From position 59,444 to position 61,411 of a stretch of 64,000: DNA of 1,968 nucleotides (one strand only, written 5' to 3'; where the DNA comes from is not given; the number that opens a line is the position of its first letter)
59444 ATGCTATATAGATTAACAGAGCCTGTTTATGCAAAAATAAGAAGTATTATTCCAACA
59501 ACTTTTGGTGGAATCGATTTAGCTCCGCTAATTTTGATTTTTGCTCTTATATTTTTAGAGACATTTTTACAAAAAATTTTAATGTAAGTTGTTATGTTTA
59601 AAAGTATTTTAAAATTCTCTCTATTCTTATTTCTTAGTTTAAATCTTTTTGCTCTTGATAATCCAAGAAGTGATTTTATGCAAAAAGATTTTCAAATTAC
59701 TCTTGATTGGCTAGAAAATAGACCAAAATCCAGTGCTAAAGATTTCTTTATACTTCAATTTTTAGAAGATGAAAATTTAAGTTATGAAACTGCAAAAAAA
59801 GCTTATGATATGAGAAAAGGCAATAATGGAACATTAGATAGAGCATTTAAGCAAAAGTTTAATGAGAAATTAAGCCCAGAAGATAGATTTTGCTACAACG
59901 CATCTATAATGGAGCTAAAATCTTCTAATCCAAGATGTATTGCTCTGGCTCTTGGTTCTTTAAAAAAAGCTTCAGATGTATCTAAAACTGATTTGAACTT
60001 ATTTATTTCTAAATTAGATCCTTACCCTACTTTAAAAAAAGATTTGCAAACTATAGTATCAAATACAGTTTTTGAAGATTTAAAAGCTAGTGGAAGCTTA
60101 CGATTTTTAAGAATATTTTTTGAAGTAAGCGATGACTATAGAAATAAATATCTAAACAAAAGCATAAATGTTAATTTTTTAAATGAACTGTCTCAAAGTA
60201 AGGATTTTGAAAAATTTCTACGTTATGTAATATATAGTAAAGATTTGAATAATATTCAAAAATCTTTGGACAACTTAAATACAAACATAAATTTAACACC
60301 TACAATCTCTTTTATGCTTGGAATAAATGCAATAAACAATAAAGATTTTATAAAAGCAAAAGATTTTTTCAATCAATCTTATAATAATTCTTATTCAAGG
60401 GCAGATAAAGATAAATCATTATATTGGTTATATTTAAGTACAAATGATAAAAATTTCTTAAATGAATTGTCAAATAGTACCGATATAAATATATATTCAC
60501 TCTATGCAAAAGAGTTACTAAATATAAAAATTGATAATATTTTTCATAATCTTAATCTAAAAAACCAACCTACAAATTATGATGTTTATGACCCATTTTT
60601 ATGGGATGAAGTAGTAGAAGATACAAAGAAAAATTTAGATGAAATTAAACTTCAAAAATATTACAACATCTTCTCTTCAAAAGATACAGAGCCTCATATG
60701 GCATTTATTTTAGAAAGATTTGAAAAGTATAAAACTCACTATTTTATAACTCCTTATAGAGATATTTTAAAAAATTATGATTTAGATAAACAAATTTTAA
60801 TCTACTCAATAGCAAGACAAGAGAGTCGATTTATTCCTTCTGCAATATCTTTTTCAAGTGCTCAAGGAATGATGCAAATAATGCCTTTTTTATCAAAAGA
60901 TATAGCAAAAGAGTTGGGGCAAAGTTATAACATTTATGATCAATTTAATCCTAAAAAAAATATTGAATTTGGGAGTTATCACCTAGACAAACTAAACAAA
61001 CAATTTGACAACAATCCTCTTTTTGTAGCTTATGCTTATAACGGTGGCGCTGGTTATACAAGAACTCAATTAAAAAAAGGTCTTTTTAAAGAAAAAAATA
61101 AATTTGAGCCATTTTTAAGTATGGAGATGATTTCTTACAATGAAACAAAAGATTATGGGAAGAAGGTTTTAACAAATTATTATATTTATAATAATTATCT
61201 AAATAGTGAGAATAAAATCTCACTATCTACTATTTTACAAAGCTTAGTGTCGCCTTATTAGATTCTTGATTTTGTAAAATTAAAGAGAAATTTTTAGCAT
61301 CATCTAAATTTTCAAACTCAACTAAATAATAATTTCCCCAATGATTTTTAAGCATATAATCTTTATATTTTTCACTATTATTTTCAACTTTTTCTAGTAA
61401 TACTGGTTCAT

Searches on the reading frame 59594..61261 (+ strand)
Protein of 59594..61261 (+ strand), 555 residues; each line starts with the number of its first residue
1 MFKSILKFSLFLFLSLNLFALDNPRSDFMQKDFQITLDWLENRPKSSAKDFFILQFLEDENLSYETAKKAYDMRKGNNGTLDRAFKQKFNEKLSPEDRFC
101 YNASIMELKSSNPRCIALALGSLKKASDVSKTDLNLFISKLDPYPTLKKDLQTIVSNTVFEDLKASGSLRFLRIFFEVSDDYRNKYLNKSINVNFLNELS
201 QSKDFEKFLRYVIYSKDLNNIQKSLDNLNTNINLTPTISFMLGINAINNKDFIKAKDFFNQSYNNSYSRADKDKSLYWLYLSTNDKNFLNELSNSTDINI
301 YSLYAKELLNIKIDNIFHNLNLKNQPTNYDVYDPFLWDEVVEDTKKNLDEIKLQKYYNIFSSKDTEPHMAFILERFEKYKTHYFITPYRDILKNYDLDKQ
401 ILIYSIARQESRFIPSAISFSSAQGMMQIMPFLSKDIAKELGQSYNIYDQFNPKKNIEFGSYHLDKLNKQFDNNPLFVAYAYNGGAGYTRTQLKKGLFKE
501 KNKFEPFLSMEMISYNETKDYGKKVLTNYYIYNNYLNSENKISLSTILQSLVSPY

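Call 48: search_protein_families(library=ncbifam, proteins=[window:59594-61261:+], max_evalue=1e-10)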
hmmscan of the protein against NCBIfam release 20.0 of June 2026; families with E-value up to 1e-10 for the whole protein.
window:59594-61261:+ (555 aa): 2 families
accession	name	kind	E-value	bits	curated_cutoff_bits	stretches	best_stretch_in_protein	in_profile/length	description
NF047373.1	BB0259_flg_lyt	exception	1.7e-29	103.2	234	1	390-533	554-689/705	flagellar assembly lytic transglycosylase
NF008631.0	PRK11619.1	equivalog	5.4e-21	74.6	536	1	384-542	475-634/644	murein transglycosylase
